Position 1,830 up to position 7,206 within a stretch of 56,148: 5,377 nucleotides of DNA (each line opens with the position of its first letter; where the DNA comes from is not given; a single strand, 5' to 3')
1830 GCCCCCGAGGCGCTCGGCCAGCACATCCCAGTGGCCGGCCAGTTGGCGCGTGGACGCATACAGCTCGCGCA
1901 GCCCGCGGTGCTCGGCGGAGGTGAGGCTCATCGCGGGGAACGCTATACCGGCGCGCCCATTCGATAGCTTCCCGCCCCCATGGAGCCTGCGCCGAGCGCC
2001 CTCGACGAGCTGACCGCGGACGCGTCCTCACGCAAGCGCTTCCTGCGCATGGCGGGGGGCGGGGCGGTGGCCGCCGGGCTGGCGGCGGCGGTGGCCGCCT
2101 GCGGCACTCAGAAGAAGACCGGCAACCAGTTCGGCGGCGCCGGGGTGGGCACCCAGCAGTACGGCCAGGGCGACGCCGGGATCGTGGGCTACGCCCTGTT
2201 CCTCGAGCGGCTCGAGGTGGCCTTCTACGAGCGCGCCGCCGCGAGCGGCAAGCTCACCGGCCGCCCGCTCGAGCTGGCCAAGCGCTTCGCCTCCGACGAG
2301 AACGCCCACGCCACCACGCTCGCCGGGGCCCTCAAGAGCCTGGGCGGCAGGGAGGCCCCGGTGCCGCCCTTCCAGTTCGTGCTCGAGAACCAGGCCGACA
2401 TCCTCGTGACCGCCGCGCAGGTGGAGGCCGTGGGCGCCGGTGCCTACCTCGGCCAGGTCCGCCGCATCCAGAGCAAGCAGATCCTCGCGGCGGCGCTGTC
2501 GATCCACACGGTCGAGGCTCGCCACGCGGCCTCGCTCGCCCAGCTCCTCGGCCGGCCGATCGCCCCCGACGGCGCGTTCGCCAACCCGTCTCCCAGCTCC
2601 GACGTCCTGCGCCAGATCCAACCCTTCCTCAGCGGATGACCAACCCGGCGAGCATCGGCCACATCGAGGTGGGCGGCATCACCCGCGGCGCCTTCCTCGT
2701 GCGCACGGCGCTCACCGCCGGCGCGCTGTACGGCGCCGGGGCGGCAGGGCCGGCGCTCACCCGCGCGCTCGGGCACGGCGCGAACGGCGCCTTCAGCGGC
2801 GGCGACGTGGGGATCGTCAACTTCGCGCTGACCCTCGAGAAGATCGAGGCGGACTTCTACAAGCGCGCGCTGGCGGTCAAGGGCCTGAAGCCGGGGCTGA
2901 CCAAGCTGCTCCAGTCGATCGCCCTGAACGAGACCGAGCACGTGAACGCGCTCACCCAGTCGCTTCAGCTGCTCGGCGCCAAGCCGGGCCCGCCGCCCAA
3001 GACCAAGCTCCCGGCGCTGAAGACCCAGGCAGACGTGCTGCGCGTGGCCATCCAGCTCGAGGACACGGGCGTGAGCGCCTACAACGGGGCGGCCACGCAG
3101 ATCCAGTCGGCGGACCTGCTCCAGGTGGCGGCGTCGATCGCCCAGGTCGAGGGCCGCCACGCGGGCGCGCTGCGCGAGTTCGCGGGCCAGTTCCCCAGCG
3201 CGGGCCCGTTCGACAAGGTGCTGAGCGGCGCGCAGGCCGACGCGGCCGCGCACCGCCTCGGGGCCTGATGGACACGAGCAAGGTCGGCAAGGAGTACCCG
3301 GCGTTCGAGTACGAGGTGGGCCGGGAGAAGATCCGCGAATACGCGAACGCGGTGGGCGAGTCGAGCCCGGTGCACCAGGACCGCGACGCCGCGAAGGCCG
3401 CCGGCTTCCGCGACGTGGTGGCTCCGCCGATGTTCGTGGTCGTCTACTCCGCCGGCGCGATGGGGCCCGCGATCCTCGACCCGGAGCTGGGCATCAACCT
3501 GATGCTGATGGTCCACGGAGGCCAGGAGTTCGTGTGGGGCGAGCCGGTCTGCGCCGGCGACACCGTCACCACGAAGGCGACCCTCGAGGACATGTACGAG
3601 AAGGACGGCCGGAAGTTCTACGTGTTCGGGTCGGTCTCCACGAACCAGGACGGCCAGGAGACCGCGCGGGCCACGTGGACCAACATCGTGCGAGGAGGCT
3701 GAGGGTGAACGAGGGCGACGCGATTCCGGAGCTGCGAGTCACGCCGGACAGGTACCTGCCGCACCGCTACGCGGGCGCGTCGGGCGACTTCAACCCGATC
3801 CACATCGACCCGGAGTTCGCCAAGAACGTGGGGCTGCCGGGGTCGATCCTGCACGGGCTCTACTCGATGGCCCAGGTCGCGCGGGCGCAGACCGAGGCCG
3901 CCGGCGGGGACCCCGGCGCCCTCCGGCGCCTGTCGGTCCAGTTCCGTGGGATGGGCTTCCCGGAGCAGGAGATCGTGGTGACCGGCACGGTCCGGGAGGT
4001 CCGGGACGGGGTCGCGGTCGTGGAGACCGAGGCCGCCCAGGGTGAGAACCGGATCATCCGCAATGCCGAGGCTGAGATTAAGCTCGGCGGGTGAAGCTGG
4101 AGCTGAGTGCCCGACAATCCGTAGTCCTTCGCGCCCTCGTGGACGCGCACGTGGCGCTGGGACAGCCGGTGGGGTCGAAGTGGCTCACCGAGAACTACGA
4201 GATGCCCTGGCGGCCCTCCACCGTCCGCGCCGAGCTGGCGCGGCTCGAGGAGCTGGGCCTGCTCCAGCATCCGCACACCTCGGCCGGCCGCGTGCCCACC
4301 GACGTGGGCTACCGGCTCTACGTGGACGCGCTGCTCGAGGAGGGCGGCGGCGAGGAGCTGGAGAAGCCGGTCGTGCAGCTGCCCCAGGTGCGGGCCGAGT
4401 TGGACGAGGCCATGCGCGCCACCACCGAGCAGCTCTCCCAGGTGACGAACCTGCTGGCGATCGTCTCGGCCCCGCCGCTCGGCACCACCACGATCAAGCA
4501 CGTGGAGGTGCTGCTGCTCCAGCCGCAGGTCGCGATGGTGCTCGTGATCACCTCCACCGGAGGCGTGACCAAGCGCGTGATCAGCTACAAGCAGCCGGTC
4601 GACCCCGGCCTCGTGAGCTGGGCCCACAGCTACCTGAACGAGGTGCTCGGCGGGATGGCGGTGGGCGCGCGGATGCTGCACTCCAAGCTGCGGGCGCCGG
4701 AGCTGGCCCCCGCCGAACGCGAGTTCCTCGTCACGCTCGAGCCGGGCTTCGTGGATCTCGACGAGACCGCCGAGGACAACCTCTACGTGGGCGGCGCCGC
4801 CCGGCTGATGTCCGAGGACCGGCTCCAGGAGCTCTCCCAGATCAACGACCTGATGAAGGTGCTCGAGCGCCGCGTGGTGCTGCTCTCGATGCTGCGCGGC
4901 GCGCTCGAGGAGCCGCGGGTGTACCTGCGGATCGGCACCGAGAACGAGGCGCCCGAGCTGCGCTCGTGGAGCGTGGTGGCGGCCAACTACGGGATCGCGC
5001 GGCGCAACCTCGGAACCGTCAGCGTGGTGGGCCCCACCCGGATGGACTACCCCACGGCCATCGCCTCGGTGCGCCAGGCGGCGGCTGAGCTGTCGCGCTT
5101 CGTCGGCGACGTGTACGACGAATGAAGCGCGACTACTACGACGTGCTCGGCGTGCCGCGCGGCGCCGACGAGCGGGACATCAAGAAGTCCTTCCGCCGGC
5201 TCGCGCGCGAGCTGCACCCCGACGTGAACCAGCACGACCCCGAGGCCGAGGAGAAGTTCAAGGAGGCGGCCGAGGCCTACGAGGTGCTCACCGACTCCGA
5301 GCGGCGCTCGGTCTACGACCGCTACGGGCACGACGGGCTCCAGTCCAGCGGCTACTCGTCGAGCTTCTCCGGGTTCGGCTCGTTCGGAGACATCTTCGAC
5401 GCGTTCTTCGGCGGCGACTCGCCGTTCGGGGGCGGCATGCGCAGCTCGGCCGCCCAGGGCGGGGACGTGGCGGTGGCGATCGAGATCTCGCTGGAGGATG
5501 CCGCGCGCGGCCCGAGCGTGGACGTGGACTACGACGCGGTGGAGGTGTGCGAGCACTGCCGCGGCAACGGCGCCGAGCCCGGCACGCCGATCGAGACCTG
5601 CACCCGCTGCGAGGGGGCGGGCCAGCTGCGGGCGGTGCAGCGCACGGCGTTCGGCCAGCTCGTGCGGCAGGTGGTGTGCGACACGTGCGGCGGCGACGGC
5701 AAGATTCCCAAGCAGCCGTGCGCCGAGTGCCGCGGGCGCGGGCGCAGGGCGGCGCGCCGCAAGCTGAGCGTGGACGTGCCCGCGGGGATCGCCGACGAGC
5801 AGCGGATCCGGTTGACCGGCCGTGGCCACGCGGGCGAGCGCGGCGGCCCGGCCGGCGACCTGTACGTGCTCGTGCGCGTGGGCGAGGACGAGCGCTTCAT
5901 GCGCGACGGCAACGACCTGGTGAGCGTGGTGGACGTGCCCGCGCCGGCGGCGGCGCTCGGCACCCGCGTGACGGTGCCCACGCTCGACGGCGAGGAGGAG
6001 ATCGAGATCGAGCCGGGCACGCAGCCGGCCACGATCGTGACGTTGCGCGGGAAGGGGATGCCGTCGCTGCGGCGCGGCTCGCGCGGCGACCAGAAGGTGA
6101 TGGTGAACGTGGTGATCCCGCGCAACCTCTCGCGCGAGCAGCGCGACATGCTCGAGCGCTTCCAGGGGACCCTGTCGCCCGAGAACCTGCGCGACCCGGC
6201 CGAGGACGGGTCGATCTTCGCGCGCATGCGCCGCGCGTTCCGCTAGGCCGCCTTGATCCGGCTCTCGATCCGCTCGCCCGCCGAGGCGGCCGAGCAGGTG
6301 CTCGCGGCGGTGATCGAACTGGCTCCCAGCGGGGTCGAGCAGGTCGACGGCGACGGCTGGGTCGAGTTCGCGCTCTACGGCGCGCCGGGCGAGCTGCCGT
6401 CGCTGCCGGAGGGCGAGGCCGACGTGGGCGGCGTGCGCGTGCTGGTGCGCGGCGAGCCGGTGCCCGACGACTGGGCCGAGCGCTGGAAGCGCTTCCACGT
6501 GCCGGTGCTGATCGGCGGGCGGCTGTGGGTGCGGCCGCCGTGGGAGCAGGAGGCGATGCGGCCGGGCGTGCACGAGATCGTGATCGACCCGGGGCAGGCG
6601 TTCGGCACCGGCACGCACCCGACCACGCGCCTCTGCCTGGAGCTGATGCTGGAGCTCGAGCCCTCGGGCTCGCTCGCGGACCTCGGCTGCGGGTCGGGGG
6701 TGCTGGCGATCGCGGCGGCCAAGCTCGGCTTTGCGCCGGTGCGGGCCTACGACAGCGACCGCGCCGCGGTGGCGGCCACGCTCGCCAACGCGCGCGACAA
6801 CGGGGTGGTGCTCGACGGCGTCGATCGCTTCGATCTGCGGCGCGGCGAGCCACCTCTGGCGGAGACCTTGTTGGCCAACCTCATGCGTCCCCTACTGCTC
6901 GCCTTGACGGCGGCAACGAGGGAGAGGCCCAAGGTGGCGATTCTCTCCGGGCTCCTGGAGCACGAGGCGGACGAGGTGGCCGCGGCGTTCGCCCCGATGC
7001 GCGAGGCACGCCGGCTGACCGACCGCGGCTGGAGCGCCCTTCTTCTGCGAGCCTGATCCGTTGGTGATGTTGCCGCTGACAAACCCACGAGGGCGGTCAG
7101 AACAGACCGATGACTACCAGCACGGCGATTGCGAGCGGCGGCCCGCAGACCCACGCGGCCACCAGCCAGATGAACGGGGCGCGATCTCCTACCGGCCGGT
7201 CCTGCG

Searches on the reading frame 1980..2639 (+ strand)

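Call 35: search_protein_families(library=pfam, proteins=[window:1980-2639:+], max_evalue=0.0001)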
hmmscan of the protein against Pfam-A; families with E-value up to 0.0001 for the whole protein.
window:1980-2639:+ (219 aa): 1 family
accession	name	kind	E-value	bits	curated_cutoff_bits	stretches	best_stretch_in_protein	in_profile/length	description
PF13668.12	Ferritin_2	-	2.8e-32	112.2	24.7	1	64-191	1-137/138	Ferritin-like domain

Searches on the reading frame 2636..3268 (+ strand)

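Call 35: search_protein_families(library=pfam, proteins=[window:2636-3268:+], max_evalue=0.0001)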
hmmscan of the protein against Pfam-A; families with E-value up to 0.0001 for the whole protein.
window:2636-3268:+ (210 aa): 2 families
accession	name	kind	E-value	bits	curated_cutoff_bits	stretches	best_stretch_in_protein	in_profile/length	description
PF13668.12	Ferritin_2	-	2.8e-35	121.9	24.7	1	56-184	1-137/138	Ferritin-like domain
PF02915.23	Rubrerythrin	-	1.7e-05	25.7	22.8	0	133-186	1-56/137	Rubrerythrin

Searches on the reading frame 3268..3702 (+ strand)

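Call 35: search_protein_families(library=pfam, proteins=[window:3268-3702:+], max_evalue=0.0001)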
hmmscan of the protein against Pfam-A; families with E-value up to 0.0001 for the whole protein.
window:3268-3702:+ (144 aa): 3 families
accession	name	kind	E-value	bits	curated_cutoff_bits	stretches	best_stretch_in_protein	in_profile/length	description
PF13452.11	FAS1_DH_region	-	4e-32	111.6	22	1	5-131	2-128/132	FAS1-like, dehydratase domain region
PF01575.25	MaoC_dehydratas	-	1.6e-09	37.9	27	1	13-120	14-115/123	MaoC like domain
PF22622.2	MFE-2_hydrat-2_N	-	1.1e-06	28.9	27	1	18-143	4-130/130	MFE-2 hydratase 2 N-terminal domain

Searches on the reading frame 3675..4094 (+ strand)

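Call 35: search_protein_families(library=pfam, proteins=[window:3675-4094:+], max_evalue=0.0001)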
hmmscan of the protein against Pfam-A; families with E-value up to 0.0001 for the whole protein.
window:3675-4094:+ (139 aa): 2 families
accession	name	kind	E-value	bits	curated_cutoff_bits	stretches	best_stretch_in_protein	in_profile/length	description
PF01575.25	MaoC_dehydratas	-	9.8e-22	77.3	27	1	30-121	24-116/123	MaoC like domain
PF13622.12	4HBT_3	-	5.4e-05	23.8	24.3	1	56-126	9-74/83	Acyl-CoA thioesterase N-terminal domain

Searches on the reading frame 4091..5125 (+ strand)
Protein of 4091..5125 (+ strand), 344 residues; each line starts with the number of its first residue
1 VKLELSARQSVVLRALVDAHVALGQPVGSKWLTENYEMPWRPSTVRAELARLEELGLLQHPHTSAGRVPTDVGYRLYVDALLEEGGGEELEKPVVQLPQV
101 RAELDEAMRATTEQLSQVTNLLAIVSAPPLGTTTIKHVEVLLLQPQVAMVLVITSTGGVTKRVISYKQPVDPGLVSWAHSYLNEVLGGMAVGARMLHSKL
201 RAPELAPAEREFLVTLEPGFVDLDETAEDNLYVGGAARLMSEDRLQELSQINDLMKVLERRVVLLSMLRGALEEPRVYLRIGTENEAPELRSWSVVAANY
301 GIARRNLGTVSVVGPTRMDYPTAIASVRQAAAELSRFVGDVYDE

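Call 35: search_protein_families(library=pfam, proteins=[window:4091-5125:+], max_evalue=0.0001)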
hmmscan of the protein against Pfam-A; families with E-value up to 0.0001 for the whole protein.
window:4091-5125:+ (344 aa): 1 family
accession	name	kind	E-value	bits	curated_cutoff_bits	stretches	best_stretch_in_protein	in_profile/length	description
PF01628.27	HrcA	-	3.8e-43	148.4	22.2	1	105-324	1-215/215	HrcA protein C terminal domain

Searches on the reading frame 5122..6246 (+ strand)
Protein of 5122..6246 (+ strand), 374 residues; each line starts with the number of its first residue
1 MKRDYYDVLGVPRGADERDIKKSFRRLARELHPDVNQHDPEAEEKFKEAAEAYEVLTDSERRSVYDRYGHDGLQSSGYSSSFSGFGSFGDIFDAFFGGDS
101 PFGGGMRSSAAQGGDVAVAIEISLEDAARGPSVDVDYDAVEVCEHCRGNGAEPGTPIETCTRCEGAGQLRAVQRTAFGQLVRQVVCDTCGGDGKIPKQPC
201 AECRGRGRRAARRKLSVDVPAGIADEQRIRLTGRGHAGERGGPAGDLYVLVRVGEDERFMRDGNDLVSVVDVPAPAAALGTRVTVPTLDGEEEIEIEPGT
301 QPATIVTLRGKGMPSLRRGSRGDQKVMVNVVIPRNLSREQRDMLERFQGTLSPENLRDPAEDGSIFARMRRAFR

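Call 35: search_protein_families(library=pfam, proteins=[window:5122-6246:+], max_evalue=0.0001)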
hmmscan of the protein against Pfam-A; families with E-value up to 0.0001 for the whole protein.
window:5122-6246:+ (374 aa): 3 families
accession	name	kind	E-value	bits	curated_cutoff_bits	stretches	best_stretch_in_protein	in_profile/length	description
PF01556.23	DnaJ_C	-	7.3e-44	149.9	26.6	1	118-333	3-152/152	DnaJ C terminal domain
PF00226.36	DnaJ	-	3.6e-26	91.5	27.8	1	4-66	1-63/63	DnaJ domain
PF00684.25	DnaJ_CXXCXGXG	-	6.2e-16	58.9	32.7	1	143-207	1-65/65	DnaJ central domain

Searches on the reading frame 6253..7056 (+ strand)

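Call 35: search_protein_families(library=pfam, proteins=[window:6253-7056:+], max_evalue=0.0001)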
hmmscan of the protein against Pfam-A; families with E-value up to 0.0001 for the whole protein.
window:6253-7056:+ (267 aa): 3 families
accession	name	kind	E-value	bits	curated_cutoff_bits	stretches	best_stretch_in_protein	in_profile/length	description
PF06325.19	PrmA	-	6.1e-42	144.6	22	1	72-264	95-292/296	Ribosomal protein L11 methyltransferase (PrmA)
PF05175.20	MTS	-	1.5e-07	31.7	23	1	124-185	19-80/170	Methyltransferase small domain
PF13489.12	Methyltransf_23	-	4.7e-05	23.6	27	1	129-240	14-96/164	Methyltransferase domain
